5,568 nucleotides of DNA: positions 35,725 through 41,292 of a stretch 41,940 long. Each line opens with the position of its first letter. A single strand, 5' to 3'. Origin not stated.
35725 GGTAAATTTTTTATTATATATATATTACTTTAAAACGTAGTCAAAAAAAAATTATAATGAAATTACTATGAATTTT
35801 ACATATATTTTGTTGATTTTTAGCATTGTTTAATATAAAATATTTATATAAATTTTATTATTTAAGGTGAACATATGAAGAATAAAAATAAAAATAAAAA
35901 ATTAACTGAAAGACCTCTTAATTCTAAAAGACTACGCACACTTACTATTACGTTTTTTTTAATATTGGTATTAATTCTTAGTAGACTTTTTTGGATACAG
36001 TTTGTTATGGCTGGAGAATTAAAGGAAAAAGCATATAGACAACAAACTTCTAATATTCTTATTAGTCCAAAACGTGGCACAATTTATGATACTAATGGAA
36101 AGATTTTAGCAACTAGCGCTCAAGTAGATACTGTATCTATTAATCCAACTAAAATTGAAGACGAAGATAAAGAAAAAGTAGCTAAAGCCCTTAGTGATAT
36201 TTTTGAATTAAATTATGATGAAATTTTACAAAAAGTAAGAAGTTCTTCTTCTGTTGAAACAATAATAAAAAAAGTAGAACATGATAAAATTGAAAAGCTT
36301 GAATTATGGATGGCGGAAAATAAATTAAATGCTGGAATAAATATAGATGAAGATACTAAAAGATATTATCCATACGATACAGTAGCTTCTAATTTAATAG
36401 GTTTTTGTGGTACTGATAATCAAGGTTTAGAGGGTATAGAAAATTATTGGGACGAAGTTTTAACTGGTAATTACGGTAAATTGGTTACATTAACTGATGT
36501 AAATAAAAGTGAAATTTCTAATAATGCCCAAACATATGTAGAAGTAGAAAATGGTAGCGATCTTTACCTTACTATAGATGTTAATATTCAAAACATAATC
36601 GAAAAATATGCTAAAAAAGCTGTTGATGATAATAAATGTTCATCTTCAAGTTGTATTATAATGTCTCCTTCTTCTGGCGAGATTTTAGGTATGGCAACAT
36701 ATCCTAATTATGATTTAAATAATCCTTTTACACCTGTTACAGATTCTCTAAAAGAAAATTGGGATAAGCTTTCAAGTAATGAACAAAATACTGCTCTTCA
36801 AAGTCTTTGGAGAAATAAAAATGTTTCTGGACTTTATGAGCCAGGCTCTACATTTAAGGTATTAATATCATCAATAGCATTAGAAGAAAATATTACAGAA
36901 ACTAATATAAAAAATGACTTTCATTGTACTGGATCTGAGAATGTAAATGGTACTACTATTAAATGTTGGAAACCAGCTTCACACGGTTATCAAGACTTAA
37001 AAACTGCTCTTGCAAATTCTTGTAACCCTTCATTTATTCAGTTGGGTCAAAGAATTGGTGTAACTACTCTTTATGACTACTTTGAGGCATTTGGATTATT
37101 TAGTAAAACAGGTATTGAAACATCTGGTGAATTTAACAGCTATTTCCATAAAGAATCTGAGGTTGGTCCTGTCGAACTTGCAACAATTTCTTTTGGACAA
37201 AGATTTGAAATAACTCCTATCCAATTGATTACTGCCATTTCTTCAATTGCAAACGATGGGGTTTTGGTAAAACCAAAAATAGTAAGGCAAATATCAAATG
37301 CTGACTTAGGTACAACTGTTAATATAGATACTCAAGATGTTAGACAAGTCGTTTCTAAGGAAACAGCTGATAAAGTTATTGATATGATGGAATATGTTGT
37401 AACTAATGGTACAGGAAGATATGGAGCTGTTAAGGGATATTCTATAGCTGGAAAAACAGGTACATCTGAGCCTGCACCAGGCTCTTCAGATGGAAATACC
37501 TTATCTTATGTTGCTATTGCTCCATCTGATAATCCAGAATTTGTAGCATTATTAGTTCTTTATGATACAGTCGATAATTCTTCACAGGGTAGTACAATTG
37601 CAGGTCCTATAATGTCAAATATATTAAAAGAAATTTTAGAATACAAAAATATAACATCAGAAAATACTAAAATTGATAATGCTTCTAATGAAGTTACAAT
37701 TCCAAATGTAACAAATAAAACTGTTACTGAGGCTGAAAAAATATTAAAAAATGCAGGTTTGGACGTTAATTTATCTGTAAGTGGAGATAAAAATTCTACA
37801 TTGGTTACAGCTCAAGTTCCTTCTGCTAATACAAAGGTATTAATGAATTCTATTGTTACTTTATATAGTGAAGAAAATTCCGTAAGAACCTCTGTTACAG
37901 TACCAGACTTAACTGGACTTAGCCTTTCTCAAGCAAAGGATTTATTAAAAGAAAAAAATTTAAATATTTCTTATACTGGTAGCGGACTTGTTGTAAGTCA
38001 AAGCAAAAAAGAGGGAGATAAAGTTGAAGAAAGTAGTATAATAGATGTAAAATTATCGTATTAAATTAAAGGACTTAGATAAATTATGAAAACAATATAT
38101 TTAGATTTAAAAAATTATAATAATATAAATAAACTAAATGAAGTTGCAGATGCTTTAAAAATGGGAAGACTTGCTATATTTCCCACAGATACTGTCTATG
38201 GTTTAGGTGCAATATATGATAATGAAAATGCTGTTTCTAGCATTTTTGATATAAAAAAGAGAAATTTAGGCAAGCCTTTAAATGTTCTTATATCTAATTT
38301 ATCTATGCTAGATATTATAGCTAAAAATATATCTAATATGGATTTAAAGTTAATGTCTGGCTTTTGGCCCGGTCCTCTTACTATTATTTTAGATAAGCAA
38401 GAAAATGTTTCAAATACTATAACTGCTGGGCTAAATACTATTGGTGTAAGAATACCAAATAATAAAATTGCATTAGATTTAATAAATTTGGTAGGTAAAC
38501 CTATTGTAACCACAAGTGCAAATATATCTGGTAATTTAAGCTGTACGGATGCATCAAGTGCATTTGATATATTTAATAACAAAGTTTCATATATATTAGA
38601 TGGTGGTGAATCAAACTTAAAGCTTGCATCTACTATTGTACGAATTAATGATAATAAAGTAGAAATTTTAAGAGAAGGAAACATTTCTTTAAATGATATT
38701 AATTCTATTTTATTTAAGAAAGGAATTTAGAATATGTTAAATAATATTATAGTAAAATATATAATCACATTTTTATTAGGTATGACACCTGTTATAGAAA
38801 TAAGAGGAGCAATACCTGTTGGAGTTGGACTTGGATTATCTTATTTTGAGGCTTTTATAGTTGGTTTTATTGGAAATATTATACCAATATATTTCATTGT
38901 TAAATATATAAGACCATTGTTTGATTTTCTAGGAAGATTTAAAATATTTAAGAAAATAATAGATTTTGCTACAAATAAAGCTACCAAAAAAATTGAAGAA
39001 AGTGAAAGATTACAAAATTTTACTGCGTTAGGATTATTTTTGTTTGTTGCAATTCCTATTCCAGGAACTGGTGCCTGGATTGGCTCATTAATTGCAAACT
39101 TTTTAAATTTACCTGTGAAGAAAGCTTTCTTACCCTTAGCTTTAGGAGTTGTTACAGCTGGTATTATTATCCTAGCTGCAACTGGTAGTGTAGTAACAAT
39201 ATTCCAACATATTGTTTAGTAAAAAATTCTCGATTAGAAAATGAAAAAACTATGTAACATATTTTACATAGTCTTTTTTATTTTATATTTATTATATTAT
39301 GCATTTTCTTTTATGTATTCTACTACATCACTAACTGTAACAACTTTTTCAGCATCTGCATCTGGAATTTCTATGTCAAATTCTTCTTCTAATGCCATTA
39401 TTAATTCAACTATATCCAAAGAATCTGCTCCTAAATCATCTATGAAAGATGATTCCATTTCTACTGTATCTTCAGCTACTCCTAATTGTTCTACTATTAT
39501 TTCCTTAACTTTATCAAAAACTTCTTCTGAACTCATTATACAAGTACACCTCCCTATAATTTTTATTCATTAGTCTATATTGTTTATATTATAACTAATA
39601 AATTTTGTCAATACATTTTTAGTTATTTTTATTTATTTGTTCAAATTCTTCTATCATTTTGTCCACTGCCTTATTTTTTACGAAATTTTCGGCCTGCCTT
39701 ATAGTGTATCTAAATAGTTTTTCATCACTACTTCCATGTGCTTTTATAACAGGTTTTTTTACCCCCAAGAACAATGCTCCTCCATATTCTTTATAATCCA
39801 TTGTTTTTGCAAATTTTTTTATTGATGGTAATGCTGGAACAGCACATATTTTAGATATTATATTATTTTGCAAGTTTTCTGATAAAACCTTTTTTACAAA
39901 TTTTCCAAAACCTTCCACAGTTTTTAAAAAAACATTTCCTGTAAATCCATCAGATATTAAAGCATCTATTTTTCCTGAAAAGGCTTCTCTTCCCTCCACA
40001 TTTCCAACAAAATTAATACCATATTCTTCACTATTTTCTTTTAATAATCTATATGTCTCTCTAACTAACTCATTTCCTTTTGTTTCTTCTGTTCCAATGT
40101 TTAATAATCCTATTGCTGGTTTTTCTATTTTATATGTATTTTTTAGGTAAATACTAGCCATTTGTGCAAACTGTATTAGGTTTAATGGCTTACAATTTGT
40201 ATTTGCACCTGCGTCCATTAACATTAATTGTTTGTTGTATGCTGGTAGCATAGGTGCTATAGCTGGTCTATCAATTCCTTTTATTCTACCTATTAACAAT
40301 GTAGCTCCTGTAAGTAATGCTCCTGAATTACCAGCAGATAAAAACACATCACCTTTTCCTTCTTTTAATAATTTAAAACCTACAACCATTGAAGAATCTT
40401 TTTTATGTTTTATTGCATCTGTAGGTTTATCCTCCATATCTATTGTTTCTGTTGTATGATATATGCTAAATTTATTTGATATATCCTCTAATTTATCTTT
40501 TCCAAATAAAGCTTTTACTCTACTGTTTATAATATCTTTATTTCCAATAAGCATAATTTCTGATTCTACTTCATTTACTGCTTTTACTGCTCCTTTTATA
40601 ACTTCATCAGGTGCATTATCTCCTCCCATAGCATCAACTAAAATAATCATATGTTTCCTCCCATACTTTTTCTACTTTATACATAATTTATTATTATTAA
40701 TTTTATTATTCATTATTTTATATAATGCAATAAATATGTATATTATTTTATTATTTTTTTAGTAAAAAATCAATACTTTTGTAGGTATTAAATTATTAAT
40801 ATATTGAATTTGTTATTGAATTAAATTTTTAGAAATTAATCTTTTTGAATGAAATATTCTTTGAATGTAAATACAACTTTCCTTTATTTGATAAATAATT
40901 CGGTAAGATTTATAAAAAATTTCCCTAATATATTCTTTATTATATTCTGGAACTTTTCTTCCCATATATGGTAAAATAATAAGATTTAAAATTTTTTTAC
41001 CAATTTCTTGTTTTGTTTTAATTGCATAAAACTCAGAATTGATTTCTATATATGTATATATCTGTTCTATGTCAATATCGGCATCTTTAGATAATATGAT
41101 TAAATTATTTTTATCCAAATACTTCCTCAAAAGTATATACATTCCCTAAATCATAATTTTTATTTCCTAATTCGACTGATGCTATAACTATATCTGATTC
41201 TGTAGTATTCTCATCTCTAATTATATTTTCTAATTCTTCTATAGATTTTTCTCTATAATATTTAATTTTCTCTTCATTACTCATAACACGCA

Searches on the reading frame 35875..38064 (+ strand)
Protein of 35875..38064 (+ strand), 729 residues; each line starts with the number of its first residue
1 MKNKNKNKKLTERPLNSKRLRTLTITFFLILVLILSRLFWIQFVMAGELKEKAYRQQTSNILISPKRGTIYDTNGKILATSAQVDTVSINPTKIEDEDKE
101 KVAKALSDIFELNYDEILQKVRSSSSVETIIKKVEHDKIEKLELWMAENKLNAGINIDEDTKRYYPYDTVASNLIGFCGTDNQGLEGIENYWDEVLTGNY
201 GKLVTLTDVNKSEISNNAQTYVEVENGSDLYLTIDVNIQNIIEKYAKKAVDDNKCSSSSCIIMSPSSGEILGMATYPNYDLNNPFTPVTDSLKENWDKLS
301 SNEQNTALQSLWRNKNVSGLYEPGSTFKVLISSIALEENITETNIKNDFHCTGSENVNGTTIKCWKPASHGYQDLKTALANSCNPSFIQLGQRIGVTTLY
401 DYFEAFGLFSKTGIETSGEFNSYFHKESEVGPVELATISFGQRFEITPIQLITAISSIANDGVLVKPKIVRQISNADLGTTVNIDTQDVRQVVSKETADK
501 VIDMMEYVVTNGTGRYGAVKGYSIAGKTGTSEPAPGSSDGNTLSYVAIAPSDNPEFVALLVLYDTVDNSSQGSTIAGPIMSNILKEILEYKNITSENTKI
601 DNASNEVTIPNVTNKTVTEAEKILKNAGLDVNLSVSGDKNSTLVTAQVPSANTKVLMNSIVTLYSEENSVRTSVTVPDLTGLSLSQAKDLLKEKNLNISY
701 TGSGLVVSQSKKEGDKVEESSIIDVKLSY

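Call 53: search_protein_families(library=pfam, proteins=[window:35875-38064:+])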
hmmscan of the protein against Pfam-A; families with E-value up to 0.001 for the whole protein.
window:35875-38064:+ (729 aa): 4 families
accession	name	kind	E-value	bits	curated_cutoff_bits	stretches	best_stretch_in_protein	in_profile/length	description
PF00905.27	Transpeptidase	-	3.1e-65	220.8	22.1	1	259-585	2-299/299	Penicillin binding protein transpeptidase domain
PF03793.24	PASTA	-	6.9e-25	87.2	23.2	2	674-728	1-63/64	PASTA domain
PF03717.20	PBP_dimer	-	9e-21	75.5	24.4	1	63-214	2-176/180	Penicillin-binding Protein dimerisation domain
PF21922.1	PBP_dimer_2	-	0.00064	20.4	27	0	161-204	23-65/83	Penicillin binding protein A dimerisation domain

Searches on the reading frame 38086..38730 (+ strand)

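Call 53: search_protein_families(library=pfam, proteins=[window:38086-38730:+])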
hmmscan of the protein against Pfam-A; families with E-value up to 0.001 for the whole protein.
window:38086-38730:+ (214 aa): 1 family
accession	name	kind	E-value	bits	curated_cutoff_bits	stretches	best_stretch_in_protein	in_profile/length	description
PF01300.24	Sua5_yciO_yrdC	-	1.1e-56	191.6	25.1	1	23-198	2-178/178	Telomere recombination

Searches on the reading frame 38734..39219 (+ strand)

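Call 53: search_protein_families(library=pfam, proteins=[window:38734-39219:+])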
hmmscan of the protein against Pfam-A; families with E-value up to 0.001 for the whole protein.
window:38734-39219:+ (161 aa): 1 family
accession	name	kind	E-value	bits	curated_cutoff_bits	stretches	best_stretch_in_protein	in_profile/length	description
PF06695.16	Sm_multidrug_ex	-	2.9e-37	128.4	30.7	1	22-145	1-121/121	Putative small multi-drug export protein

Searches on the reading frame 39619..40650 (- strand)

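Call 53: search_protein_families(library=pfam, proteins=[window:39619-40650:-])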
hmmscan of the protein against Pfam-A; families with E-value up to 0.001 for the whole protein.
window:39619-40650:- (343 aa): 1 family
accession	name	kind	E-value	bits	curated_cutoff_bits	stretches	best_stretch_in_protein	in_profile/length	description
PF02504.20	FA_synthesis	-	1.5e-99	333.6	29.1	1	3-327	3-320/324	Fatty acid synthesis protein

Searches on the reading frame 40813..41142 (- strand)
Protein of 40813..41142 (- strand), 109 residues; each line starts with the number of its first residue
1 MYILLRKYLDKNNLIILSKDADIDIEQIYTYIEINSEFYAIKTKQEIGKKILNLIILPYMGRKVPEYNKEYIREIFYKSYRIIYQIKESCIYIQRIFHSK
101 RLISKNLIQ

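Call 53: search_protein_families(library=pfam, proteins=[window:40813-41142:-])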
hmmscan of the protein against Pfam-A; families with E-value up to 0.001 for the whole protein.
window:40813-41142:- (109 aa): 1 family
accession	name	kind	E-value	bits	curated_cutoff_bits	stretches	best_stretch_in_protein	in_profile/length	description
PF05016.21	ParE_toxin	-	2.9e-13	50.6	23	1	15-102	1-88/89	ParE toxin of type II toxin-antitoxin system, parDE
